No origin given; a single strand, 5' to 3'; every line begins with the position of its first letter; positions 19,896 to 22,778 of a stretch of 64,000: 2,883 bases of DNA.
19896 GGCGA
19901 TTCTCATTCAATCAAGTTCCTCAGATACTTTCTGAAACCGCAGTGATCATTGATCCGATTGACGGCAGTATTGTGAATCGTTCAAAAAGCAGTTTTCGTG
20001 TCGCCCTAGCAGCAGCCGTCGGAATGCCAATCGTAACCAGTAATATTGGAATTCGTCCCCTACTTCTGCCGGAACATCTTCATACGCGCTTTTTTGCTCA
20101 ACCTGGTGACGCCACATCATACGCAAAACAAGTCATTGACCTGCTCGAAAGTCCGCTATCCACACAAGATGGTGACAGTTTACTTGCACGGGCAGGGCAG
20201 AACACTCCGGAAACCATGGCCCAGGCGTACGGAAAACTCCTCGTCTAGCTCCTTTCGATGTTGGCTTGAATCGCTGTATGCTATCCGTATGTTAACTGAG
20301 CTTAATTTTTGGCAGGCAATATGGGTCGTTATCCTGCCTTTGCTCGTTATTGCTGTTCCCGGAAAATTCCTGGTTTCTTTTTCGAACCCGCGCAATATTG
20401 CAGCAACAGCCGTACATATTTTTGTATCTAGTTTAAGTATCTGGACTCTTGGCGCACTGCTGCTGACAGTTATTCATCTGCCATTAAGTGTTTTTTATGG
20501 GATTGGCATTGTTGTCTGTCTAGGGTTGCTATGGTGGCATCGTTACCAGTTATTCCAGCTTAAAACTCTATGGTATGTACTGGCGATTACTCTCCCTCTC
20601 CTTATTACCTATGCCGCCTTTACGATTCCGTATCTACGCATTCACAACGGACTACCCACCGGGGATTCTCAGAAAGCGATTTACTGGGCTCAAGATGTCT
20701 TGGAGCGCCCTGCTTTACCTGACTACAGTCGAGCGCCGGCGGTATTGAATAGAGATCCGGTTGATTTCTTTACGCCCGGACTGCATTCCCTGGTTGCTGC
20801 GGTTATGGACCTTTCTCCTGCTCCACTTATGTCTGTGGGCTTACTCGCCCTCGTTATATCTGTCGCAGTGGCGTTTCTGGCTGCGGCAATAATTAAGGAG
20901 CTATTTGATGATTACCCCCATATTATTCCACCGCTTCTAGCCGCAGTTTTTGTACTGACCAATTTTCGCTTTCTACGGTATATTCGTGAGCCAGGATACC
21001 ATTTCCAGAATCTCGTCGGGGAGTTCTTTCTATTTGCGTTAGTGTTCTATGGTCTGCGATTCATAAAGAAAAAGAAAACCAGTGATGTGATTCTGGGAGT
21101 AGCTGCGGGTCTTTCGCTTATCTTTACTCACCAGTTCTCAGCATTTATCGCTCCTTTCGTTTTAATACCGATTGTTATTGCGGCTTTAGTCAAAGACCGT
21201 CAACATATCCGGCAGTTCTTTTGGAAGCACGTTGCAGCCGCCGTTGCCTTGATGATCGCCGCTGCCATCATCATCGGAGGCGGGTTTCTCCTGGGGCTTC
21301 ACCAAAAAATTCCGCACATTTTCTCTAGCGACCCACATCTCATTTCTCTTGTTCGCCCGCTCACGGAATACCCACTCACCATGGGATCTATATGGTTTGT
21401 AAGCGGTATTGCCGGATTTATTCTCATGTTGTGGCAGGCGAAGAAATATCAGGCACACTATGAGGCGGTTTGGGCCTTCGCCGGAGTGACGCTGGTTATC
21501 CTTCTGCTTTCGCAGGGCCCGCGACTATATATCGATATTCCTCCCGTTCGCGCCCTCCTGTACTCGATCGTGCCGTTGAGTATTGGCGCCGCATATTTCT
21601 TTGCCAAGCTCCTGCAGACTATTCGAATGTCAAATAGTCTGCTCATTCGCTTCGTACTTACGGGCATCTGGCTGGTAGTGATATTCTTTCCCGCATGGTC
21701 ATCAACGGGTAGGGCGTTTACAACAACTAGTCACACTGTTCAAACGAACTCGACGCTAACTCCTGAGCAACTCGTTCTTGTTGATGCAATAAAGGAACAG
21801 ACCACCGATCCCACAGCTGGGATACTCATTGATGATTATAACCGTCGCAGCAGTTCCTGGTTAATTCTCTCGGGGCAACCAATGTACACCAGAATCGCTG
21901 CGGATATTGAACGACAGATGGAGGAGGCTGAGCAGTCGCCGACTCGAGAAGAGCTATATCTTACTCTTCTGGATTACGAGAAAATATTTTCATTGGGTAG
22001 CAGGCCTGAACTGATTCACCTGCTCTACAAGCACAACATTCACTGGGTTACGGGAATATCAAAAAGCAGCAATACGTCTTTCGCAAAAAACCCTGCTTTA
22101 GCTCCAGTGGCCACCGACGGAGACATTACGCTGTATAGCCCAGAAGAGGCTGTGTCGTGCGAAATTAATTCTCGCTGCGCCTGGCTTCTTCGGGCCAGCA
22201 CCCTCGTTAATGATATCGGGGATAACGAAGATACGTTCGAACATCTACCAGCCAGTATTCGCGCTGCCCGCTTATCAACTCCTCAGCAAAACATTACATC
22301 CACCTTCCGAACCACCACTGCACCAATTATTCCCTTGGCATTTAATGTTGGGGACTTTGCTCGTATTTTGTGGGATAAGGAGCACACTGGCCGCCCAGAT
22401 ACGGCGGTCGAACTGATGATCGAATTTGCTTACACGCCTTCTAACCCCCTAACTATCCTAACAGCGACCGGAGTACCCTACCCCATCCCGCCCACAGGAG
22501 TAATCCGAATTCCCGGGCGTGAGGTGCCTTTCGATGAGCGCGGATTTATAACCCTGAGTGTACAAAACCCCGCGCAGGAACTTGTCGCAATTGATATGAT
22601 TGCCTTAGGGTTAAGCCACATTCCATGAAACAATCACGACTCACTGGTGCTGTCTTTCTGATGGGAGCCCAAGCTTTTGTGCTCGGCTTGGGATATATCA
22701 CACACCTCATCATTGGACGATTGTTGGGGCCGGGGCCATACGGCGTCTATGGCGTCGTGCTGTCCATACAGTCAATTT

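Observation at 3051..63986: Roughly 60-kb envelope-glycosylation island with an exceptional density of GT-C membrane glycosyltransferases fed by three polyprenyl-phosphate-sugar synthases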

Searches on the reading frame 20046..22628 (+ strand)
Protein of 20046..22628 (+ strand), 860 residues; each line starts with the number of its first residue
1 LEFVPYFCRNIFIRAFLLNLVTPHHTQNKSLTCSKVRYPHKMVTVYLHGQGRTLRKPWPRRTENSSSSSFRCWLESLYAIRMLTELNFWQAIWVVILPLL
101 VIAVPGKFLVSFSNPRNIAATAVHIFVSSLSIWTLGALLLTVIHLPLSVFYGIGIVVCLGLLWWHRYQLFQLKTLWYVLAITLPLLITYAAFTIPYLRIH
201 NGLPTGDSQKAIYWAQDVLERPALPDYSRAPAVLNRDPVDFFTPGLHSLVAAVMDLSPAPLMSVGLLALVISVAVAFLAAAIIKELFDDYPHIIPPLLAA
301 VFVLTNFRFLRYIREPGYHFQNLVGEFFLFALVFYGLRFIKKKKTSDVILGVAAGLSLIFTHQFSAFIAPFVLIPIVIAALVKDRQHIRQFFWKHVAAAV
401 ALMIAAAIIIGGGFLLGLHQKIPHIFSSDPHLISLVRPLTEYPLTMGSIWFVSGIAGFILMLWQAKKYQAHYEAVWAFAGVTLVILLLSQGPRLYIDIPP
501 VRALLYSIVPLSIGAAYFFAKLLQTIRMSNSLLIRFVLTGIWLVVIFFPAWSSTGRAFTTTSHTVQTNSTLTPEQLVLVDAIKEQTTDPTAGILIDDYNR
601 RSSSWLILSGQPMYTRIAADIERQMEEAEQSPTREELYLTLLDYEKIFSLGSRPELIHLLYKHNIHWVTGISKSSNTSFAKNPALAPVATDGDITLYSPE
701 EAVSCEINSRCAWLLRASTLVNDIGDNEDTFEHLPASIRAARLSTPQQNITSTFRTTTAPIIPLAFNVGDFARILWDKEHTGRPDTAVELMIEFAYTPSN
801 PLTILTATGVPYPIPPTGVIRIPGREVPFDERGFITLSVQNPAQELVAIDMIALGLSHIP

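Call 4: search_protein_families(library=pfam, proteins=[window:20046-22628:+], max_evalue=0.01)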
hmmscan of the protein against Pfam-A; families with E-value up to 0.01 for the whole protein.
window:20046-22628:+ (860 aa): 0 families

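Call 12: search_protein_families(library=ncbifam, proteins=[window:20289-22628:+], max_evalue=1)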
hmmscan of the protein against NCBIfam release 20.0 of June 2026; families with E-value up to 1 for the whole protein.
window:20289-22628:+ (779 aa): 0 families

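Call 31: search_solved_structures(query=A2, max_evalue=10)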
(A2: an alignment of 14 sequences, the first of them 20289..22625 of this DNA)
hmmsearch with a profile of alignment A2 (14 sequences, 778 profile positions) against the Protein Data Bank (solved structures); distinct sequences matched with E-value up to 10: 1.
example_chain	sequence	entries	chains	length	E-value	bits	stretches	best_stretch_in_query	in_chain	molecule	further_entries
7jv7_C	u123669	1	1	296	1.1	10.5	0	568-645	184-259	CTD kinase subunit gamma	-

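Call 35: search_protein_families(library=pfam, alignment_id=A2, max_evalue=1)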
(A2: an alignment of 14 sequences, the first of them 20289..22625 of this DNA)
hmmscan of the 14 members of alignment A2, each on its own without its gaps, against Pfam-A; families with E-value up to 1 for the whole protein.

A. member 1, window:20289-22625:+ (779 aa): 0 families

B. families by the number of members that match (of 14 scanned): 10 families
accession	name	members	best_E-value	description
PF20176.3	DUF6541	4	8.6e-11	Family of unknown function (DUF6541)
PF20916.2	BscB_a-b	4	0.0014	Cellulose Synthase Subunit B, alpha-beta domain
PF10131.15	PTPS_related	1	0.0031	6-pyruvoyl-tetrahydropterin synthase related domain; membrane protein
PF24661.1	DUF7649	1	0.013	Domain of unknown function (DUF7649)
PF05767.17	Pox_A14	1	0.093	Poxvirus virion envelope protein A14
PF10963.14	Phage_TAC_10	1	0.14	Phage tail assembly chaperone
PF18945.5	VipB_2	1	0.18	EvpB/VC_A0108, tail sheath gpW/gp25-like domain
PF23396.1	DUF7103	1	0.25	Family of unknown function (DUF7103)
PF13231.12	PMT_2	1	0.29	Dolichyl-phosphate-mannose-protein mannosyltransferase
PF13323.11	HPIH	1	0.71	N-terminal domain with HPIH motif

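Call 48: search_protein_representatives(protein=window:20289-22628:+)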
Query: 779 residues. Proteins with E-value up to 0.001 (for the whole library): 115; up to 1e-10: 105; up to 1e-30: 87. The best 115 are listed.
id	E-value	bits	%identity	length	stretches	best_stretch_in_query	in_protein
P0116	0.0e+00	1171.9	64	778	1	4-779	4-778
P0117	9.3e-240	814.4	50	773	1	5-779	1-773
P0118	2.1e-216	737.2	48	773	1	13-779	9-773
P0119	3.6e-212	723.2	50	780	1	7-779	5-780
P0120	1.7e-211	721.0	47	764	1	7-779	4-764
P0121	1.3e-208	711.4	47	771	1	10-779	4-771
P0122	4.5e-207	706.3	44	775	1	5-777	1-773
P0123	1.8e-202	691.1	46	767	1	10-777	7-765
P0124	4.9e-195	666.5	46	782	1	11-779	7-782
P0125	2.0e-192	657.9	46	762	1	8-779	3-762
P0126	4.4e-189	646.9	45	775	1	7-775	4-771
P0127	2.3e-188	644.5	49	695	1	61-779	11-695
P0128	3.4e-187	640.6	47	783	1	13-779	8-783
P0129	4.9e-187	640.1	43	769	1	9-779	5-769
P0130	3.0e-183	627.6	43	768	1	6-779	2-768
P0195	3.4e-42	161.2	27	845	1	102-712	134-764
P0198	3.0e-37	144.8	29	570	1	226-713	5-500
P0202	7.2e-32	127.0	29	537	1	116-617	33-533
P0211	3.3e-22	95.1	26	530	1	119-607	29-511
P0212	1.9e-21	92.5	28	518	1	98-604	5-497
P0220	2.9e-13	65.5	24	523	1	97-504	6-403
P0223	2.3e-09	52.6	29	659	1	109-439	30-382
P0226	1.6e-07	46.5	25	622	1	98-526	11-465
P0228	3.2e-07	45.5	27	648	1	116-435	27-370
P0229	5.6e-07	44.7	27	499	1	92-463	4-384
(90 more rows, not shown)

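Call 49: search_protein_families(library=pfam, proteins=[P0195, P0198, P0202, P0211, P0212, P0220, P0223, P0226, P0228, P0229], max_evalue=0.01)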
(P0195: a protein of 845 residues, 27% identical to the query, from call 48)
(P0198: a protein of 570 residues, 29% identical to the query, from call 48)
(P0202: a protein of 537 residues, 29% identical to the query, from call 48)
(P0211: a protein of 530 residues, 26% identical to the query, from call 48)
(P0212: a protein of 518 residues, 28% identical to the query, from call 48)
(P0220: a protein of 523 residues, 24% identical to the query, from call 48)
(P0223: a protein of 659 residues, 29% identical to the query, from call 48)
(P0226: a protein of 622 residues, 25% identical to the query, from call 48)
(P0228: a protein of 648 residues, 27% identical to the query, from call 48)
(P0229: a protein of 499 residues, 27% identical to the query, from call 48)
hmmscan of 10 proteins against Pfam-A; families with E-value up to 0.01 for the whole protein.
P0195 (845 aa): 1 family
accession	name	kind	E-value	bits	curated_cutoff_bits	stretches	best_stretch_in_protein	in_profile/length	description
PF20176.3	DUF6541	-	1.9e-08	33.5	29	1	196-567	163-545/646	Family of unknown function (DUF6541)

P0198 (570 aa): 0 families

P0202 (537 aa): 1 family
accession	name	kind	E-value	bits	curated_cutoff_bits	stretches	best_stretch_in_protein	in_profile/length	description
PF20176.3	DUF6541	-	1.3e-06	27.4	29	1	53-428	134-541/646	Family of unknown function (DUF6541)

P0211 (530 aa): 0 families

P0212 (518 aa): 0 families

P0220 (523 aa): 1 family
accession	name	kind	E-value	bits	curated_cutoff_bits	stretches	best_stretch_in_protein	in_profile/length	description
PF20176.3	DUF6541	-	0.00016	20.5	29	1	82-389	177-503/646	Family of unknown function (DUF6541)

P0223 (659 aa): 0 families

P0226 (622 aa): 1 family
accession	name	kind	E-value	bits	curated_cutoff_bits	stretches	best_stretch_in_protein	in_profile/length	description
PF20176.3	DUF6541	-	0.00011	21.1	29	1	87-431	167-506/646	Family of unknown function (DUF6541)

P0228 (648 aa): 0 families

P0229 (499 aa): 0 families

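Call 119: search_solved_structures(query=A8, max_evalue=10, show_alignments=1)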
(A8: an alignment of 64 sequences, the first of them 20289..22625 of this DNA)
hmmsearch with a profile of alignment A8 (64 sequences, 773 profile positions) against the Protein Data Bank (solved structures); distinct sequences matched with E-value up to 10: 7.
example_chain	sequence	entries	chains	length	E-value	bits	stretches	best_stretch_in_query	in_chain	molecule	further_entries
9j3n_A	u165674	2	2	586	0.04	15.3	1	323-403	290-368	ADP,ATP carrier protein 1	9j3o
3om3_B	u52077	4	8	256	0.3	12.4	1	60-123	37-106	Cytochrome c oxidase subunit 2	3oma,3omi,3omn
6pw1_B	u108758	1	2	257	0.3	12.4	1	60-123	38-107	Cytochrome c oxidase subunit 2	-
2gsm_B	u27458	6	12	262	0.31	12.3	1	60-123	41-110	Cytochrome c oxidase subunit 2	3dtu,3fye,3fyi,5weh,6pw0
6ci0_B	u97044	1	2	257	0.31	12.3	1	60-123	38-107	Cytochrome c oxidase subunit 2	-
1m56_B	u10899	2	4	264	0.31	12.3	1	60-123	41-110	CYTOCHROME C OXIDASE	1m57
1gul_A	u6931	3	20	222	0.56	11.5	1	294-359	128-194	Glutathione S-transferase A4 | PROTEIN (GLUTATHIONE TRANSFERASE A4-4)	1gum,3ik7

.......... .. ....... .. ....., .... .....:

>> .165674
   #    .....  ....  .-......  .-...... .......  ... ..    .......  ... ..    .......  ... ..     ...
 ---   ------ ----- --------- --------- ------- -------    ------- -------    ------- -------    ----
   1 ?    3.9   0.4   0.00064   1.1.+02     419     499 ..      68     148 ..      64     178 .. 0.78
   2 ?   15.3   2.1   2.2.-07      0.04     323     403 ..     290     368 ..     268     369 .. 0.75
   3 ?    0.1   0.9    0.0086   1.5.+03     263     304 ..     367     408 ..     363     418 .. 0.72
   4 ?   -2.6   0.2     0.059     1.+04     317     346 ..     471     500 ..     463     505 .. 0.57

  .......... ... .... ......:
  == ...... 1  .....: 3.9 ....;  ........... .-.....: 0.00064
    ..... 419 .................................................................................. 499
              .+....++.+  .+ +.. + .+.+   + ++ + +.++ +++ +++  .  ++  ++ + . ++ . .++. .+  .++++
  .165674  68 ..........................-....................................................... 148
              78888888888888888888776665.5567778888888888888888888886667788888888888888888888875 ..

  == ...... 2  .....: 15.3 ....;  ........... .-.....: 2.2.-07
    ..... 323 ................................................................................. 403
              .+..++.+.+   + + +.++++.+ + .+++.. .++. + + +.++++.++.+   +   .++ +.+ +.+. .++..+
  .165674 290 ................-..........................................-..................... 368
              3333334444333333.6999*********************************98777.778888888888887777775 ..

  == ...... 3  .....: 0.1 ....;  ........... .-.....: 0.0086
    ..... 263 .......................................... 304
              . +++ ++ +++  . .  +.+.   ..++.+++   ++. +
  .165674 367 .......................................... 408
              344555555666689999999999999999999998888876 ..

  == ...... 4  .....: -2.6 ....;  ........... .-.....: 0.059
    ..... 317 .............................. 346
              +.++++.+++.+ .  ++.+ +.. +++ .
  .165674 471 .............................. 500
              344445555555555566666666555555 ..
